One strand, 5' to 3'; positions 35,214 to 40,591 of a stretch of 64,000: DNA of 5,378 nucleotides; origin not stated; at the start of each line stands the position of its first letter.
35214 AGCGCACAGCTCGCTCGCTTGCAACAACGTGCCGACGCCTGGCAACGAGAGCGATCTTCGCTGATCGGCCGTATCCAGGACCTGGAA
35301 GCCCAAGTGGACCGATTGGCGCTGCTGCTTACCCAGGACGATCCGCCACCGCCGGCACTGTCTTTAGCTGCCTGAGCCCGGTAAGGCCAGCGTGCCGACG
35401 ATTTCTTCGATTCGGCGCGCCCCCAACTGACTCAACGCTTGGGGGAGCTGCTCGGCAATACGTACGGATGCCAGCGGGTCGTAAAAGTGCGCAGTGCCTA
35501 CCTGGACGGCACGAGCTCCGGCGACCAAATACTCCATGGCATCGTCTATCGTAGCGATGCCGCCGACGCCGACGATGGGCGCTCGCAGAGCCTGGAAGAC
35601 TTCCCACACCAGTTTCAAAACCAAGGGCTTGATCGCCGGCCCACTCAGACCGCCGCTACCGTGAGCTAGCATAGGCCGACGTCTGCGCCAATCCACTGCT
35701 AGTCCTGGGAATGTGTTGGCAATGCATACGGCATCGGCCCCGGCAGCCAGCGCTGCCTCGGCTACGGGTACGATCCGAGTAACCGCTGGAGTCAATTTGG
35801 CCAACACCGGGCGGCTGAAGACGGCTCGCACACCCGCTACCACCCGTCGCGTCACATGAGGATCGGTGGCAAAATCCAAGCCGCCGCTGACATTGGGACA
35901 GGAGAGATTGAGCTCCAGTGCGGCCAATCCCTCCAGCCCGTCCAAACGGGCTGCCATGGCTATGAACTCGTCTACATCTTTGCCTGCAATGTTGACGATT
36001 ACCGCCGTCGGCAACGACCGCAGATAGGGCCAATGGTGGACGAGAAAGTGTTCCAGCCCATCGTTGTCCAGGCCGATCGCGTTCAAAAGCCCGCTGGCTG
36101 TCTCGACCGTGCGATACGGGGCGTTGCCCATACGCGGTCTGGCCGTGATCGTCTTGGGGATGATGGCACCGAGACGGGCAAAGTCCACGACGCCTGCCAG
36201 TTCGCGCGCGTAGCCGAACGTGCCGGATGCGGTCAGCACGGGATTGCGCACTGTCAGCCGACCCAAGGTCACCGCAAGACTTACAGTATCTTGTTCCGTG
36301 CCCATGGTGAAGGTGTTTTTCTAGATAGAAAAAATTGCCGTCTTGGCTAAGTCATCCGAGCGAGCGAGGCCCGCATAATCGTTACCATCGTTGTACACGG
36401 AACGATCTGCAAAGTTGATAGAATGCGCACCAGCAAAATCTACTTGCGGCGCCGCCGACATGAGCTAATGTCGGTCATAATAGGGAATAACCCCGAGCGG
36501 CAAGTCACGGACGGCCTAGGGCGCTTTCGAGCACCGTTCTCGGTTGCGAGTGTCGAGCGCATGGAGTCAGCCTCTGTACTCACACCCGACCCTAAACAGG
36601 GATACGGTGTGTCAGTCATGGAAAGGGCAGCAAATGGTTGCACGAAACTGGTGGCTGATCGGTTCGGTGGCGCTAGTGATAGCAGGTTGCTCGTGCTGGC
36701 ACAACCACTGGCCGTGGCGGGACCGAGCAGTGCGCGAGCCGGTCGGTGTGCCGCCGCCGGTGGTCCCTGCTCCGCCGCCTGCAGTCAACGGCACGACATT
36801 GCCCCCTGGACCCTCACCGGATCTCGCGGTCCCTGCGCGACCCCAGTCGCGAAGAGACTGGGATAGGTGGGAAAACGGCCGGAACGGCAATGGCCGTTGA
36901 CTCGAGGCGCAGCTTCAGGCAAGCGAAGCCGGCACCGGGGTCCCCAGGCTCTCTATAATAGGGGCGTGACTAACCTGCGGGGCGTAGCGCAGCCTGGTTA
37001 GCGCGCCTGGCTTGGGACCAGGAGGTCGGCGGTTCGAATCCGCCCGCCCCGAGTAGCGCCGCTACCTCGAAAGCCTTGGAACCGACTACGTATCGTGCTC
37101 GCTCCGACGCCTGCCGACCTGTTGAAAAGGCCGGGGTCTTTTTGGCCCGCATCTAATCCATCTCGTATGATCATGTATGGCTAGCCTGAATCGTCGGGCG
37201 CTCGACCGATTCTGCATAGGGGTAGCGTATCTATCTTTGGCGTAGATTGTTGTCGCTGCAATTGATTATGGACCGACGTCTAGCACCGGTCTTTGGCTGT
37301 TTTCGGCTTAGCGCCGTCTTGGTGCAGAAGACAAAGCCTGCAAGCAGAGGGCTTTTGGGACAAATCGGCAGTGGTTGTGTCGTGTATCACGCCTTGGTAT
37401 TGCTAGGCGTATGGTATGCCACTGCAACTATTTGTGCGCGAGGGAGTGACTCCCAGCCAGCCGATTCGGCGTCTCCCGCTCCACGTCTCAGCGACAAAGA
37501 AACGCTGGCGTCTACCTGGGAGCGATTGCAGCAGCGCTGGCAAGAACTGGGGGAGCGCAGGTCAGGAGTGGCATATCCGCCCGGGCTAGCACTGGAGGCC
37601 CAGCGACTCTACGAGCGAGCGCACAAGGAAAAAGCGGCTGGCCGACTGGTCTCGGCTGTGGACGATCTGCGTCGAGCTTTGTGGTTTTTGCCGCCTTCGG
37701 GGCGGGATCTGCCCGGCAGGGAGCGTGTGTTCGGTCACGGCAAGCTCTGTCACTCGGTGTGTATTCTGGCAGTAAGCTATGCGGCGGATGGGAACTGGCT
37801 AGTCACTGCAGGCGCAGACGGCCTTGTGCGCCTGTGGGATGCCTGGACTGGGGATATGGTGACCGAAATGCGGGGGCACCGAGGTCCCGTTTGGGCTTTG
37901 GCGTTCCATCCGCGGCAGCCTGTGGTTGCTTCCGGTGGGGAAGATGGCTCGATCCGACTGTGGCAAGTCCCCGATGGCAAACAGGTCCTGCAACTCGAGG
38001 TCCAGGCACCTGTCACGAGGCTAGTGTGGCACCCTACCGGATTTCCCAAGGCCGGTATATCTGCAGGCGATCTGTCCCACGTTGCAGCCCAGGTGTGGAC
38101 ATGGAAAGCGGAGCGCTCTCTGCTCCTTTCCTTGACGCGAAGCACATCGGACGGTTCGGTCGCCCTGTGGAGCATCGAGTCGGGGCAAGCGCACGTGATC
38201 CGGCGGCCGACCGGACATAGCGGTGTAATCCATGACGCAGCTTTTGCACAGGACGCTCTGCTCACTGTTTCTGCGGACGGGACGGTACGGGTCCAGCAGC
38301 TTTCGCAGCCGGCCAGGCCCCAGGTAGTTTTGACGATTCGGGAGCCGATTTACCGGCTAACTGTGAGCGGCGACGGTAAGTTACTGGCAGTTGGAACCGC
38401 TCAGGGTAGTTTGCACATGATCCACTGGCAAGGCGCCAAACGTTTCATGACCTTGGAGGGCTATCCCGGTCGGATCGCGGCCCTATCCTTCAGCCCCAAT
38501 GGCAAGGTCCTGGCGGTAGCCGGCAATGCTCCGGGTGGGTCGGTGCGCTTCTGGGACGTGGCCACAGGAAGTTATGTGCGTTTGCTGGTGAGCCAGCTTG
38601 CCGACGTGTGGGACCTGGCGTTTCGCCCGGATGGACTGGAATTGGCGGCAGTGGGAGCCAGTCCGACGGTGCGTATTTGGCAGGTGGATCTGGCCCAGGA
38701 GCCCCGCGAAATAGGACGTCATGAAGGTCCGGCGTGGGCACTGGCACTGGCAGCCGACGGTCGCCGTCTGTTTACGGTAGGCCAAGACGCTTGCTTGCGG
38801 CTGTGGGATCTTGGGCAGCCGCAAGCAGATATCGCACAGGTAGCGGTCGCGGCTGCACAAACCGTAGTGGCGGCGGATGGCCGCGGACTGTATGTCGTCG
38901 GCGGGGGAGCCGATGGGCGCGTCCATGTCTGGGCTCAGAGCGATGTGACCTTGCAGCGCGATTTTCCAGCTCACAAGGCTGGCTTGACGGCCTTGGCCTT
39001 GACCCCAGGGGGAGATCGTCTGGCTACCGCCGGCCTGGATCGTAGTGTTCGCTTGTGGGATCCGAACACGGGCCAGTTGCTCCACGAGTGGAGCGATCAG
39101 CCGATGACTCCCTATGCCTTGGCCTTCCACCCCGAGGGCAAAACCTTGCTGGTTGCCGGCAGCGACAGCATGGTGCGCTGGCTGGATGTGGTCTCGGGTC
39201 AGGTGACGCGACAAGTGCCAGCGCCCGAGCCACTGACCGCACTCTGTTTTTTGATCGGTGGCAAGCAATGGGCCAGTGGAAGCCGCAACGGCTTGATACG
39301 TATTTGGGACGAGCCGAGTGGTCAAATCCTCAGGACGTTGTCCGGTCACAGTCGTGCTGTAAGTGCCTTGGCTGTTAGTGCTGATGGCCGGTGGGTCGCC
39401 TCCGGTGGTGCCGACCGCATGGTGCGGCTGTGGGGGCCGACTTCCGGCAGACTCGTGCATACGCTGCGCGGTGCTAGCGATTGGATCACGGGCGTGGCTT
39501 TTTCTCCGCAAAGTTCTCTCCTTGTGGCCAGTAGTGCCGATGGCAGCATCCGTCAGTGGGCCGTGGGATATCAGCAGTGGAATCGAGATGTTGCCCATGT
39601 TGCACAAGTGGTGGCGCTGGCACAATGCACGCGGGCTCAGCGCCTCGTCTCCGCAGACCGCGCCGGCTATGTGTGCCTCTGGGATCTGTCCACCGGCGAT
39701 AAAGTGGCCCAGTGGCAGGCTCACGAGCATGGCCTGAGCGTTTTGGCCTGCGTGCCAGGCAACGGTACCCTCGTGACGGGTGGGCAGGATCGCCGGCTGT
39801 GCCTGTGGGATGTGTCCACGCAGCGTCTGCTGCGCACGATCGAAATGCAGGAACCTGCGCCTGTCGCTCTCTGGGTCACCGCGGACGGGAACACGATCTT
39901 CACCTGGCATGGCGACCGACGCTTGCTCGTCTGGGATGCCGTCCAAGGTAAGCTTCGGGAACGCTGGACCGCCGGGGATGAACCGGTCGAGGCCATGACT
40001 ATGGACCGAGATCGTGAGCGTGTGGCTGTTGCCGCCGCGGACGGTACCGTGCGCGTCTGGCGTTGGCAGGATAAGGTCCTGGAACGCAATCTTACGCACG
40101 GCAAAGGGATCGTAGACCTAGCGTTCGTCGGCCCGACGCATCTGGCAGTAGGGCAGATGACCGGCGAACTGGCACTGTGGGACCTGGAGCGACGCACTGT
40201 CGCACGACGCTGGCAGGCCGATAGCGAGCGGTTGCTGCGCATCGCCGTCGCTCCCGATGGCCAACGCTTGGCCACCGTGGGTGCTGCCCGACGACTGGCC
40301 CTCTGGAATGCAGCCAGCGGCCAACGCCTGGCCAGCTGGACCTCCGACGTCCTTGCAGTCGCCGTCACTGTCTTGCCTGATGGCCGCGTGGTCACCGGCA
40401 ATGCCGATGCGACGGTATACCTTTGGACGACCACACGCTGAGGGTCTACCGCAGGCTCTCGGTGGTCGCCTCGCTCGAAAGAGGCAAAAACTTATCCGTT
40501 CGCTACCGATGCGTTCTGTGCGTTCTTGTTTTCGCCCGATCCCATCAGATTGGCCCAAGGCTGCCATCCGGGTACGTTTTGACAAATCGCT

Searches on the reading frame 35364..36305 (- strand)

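Call 5: search_protein_families(library=pfam, proteins=[window:35364-36305:-], max_evalue=0.01)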
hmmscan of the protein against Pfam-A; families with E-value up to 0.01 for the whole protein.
window:35364-36305:- (313 aa): 4 families
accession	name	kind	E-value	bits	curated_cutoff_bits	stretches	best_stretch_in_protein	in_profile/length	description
PF01180.27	DHO_dh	-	1.3e-67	228.5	27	1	10-291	2-291/291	Dihydroorotate dehydrogenase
PF03060.21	NMO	-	8e-05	22.6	28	1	217-273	167-225/331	Nitronate monooxygenase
PF00977.27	His_biosynth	-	0.00013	21.9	23.6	1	230-289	62-121/228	Histidine biosynthesis protein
PF01207.24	Dus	-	0.0027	17.3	20.4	0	230-281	173-225/311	Dihydrouridine synthase (Dus)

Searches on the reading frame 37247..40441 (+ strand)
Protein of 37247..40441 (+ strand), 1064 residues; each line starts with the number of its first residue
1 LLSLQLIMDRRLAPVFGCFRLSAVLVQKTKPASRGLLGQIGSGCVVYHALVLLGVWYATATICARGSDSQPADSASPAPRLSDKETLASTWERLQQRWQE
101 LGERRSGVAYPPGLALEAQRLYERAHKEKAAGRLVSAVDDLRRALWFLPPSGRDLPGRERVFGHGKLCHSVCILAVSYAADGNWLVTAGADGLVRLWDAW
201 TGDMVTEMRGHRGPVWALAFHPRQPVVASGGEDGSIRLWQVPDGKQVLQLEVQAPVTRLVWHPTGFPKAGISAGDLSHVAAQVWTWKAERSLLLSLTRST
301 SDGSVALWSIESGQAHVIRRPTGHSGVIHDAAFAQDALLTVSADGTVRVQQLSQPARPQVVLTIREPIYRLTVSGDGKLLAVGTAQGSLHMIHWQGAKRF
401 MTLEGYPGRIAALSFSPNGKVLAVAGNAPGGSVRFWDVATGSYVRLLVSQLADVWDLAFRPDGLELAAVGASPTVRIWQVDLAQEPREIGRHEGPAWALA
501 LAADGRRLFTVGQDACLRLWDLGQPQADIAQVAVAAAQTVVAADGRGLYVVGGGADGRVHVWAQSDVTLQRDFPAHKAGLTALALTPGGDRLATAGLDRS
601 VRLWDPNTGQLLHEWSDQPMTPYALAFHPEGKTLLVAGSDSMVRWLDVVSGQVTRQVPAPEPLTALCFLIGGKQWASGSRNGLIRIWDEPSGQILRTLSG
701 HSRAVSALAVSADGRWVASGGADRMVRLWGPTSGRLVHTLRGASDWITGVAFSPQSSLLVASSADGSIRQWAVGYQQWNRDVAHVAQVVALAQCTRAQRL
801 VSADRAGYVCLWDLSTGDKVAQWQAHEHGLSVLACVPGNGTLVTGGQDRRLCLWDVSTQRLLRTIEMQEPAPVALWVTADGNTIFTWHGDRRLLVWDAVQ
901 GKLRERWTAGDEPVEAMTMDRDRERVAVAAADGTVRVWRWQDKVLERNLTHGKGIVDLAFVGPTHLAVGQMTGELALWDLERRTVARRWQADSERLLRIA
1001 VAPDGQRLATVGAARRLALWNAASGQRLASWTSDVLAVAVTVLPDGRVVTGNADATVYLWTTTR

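Call 20: search_protein_families(library=pfam, proteins=[window:37247-40441:+], max_evalue=0.001)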
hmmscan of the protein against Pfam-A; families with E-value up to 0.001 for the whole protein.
window:37247-40441:+ (1064 aa): 51 families (the best 25 are shown)
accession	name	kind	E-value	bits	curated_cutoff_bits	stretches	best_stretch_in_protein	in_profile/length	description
PF25174.1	Beta-prop_THOC3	-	3.4e-117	390.7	305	4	547-786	14-255/272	THOC3 beta-propeller domain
PF25173.1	Beta-prop_WDR3_1st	-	4.3e-114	379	154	7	662-777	31-146/184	WDR3 first beta-propeller domain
PF24814.1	WD40_Prp19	-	9.7e-99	330.4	320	6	546-729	18-204/281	Prp19 WD40 domain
PF00400.38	WD40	-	3.3e-96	312.1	27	5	692-729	1-38/39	WD domain, G-beta repeat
PF24807.1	WD40_CDC20-Fz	-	1.2e-88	297.6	200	6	596-828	26-266/292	CDC20/Fizzy WD40 domain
PF24817.1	WD40_WDHD1_1st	-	1.9e-82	277.2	109.9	5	625-778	11-162/291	WDHD1 first WD40 domain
PF23414.1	Beta-prop_EML_2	-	1.3e-75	254.6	90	7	623-772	2-152/266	Echinoderm microtubule-associated protein second beta-propeller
PF25172.1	Beta-prop_WDR3_2nd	-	3.3e-72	243.6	140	7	299-521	56-287/293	WDR3 second beta-propeller domain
PF25175.1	Beta-prop_WDR5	-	2.6e-69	234.2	250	5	697-908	5-218/296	WDR5 beta-propeller domain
PF25168.1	Beta-prop_WDR36-Utp21_2nd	-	6.3e-63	213.5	84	6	635-764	173-301/335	WDR36/Utp21 second beta-propeller domain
PF24796.1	WDR55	-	7.5e-53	179.9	200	5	784-944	6-170/296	WDR55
PF25391.1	WD40_Gbeta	-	8.4e-52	176.7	150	5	626-772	104-254/340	G protein beta WD-40 repeat protein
PF25171.1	Beta-prop_WDR36-Utp21_1st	-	2.4e-50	171.9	80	7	726-854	132-263/266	WDR36/Utp21 first beta-propeller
PF23393.2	Beta-prop_WDR90_POC16_2nd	-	1.4e-49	169.4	60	6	590-654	7-71/291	WDR90/POC16, second beta-propeller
PF23409.1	Beta-prop_EML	-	5.3e-48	164.3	88.2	4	598-730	88-226/267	Echinoderm microtubule-associated protein first beta-propeller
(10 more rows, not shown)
